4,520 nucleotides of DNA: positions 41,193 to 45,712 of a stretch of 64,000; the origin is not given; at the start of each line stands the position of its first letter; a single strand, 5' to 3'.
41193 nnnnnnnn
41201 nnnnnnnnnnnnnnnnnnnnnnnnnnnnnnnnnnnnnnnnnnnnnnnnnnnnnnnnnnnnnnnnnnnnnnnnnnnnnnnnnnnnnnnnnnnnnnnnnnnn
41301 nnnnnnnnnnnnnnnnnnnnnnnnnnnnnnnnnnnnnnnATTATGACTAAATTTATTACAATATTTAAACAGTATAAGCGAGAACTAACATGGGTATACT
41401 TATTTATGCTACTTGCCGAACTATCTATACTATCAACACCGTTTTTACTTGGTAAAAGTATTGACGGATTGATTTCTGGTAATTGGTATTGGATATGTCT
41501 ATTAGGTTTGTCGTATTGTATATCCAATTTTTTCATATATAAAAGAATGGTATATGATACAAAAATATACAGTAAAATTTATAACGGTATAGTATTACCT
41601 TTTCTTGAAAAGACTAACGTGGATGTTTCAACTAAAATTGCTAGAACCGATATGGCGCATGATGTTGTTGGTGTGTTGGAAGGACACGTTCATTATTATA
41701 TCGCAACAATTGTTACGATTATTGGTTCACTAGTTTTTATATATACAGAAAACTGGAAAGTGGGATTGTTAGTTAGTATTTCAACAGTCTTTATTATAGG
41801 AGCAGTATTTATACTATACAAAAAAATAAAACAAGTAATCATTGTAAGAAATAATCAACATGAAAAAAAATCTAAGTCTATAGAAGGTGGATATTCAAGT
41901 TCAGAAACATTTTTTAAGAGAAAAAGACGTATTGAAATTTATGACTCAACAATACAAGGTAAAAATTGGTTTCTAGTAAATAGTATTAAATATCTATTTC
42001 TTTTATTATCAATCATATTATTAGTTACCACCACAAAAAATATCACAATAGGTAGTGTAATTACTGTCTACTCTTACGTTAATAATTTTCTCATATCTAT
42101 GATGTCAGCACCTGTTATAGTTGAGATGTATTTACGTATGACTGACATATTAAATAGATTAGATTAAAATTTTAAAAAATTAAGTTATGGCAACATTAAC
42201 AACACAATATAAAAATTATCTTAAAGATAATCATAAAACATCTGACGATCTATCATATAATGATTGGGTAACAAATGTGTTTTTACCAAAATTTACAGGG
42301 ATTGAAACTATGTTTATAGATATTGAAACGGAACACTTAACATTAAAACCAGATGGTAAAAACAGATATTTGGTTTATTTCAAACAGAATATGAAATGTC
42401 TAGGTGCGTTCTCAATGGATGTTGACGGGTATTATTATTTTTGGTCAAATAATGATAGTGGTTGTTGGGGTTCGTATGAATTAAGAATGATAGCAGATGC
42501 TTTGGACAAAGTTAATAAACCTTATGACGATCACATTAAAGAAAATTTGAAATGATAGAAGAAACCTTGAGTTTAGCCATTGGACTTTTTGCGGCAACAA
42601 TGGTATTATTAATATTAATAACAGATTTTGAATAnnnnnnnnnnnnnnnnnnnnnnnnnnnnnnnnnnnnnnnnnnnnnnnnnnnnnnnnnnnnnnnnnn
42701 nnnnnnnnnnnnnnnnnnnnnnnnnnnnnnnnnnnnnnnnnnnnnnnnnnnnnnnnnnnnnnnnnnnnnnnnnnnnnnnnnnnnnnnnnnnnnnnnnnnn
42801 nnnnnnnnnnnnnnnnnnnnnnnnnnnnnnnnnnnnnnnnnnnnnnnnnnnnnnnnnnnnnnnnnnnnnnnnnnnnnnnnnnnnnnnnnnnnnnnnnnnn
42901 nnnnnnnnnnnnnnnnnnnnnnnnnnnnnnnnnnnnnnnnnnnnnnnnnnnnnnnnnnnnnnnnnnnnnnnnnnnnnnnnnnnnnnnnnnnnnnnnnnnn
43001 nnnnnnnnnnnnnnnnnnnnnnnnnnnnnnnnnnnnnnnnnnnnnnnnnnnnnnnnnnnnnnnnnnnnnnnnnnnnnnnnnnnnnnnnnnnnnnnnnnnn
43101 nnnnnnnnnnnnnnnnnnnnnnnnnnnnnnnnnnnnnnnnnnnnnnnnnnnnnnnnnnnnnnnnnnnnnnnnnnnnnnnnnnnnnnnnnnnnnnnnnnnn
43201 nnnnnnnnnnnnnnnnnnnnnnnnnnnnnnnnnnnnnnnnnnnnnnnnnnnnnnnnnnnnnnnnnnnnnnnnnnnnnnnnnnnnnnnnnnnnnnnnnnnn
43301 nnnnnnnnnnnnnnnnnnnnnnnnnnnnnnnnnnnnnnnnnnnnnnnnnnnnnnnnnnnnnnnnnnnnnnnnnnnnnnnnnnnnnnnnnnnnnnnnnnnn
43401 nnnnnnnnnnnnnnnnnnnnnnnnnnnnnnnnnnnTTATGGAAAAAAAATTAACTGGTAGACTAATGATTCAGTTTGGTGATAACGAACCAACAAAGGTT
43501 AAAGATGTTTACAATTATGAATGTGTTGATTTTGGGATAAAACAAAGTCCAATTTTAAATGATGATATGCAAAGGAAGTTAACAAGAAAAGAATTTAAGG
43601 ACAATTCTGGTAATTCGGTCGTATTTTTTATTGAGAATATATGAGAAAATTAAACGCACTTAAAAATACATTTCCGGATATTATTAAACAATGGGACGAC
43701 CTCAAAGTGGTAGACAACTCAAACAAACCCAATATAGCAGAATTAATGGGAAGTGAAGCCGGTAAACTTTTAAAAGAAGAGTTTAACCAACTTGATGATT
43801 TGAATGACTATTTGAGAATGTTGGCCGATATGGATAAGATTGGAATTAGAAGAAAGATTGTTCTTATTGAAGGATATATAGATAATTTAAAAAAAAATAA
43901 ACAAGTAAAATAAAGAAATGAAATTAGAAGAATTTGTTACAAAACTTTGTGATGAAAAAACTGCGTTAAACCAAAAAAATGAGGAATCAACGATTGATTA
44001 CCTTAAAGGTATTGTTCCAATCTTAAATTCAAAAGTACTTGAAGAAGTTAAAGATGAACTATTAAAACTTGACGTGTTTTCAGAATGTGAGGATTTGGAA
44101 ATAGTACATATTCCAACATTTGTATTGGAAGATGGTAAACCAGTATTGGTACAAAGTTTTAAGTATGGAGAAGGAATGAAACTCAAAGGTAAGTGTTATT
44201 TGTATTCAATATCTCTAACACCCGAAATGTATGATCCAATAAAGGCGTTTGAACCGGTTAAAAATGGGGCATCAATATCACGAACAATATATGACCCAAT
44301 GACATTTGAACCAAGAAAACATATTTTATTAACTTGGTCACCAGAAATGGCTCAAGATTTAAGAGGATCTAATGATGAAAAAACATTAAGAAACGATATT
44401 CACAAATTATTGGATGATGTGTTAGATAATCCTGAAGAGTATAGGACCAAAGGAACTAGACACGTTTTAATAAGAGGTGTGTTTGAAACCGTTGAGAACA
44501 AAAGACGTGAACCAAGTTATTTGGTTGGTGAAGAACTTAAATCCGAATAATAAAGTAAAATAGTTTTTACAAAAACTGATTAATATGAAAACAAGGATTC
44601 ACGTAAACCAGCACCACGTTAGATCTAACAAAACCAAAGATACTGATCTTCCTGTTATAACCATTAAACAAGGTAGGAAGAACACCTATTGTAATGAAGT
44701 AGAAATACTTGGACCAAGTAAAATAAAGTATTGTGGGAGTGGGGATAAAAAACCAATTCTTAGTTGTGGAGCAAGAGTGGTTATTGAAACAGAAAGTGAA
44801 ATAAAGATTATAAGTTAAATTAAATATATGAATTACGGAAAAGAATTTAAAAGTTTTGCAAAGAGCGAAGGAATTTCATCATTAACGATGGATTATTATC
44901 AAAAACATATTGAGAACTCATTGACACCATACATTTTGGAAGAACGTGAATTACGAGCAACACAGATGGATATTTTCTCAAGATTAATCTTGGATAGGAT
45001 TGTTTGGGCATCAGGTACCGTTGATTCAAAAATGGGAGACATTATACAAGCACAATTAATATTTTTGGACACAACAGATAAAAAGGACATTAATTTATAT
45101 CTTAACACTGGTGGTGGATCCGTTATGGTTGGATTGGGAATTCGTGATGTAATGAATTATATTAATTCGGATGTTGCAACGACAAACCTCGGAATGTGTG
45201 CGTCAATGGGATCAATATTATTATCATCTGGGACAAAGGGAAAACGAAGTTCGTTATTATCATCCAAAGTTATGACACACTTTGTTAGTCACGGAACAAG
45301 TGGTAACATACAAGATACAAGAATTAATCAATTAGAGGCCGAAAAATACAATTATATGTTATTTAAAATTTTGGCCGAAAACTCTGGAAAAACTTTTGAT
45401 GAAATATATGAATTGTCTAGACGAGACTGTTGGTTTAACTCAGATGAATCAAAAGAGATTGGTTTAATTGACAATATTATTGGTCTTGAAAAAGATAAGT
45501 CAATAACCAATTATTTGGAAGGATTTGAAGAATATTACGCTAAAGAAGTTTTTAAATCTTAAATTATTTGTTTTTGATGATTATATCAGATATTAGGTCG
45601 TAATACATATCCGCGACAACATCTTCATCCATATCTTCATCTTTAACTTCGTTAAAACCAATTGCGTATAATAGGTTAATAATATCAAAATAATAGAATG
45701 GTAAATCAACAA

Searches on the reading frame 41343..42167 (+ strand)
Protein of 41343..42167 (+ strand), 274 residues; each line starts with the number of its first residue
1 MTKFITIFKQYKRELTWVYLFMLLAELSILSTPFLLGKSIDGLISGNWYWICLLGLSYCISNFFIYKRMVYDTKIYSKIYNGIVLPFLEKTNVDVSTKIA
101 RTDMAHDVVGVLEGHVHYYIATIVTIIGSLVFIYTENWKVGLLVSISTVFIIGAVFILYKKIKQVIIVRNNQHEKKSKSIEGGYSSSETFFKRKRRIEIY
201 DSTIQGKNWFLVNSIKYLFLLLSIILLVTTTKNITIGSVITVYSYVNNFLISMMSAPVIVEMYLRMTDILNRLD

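Call 12: search_protein_families(library=pfam, proteins=[window:41343-42167:+], max_evalue=0.001)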
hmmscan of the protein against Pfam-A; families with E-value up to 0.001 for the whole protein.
window:41343-42167:+ (274 aa): 2 families
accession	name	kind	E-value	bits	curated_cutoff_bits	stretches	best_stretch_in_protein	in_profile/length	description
PF13748.11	ABC_membrane_3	-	3.9e-18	66.2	27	1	7-223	4-224/237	ABC transporter transmembrane region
PF03741.22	TerC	-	0.00047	20.4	27.8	1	126-258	38-137/178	Integral membrane protein TerC family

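Call 58: search_protein_families(library=ncbifam, proteins=[window:41343-42167:+], max_evalue=0.001)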
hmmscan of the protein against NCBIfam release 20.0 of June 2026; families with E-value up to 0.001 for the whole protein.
window:41343-42167:+ (274 aa): 0 families

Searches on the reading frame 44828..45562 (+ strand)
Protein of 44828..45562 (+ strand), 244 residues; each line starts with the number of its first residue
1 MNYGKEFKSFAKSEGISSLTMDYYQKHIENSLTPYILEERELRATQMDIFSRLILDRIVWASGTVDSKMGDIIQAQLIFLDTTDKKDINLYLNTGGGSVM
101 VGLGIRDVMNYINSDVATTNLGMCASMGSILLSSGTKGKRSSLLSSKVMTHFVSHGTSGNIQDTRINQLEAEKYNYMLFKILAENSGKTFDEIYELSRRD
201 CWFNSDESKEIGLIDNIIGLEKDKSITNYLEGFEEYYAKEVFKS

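Call 58: search_protein_families(library=ncbifam, proteins=[window:44828-45562:+], max_evalue=0.001)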
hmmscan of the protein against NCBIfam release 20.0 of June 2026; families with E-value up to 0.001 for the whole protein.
window:44828-45562:+ (244 aa): 10 families
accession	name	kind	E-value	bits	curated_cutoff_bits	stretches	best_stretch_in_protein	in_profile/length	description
NF011091.0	PRK14514.1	equivalog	7.3e-62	208.8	361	1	6-218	3-217/221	ATP-dependent Clp endopeptidase proteolytic subunit ClpP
NF001368.0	PRK00277.1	subfamily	1.8e-54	184.7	249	1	27-222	3-199/203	ATP-dependent Clp protease proteolytic subunit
TIGR00493.1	clpP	equivalog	5.8e-49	166.5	308.6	1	31-218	2-190/192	ATP-dependent Clp endopeptidase proteolytic subunit ClpP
NF009203.0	PRK12551.1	equivalog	1.8e-42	145.3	359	1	33-219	2-189/196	ATP-dependent Clp protease proteolytic subunit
NF009205.0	PRK12553.1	subfamily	4.3e-41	140.8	228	1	29-219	10-203/211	ATP-dependent Clp protease proteolytic subunit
NF011090.0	PRK14513.1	equivalog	3.6e-39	134.7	347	1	31-224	2-196/201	ATP-dependent Clp protease proteolytic subunit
NF011089.0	PRK14512.1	equivalog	7.3e-26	91.2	251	1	44-220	16-193/200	ATP-dependent Clp protease proteolytic subunit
NF009204.0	PRK12552.1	equivalog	8.1e-24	84.3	263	1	40-223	14-217/225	ATP-dependent Clp protease proteolytic subunit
NF045540.1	scaf_prot_MCP1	exception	3.8e-18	65.5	475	1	82-221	27-164/652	ClpP-like prohead protease/major capsid protein fusion protein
NF045542.1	Clp_rel_HeadMat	equivalog_domain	1.2e-15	57.8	120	1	82-217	30-165/165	head maturation protease, ClpP-related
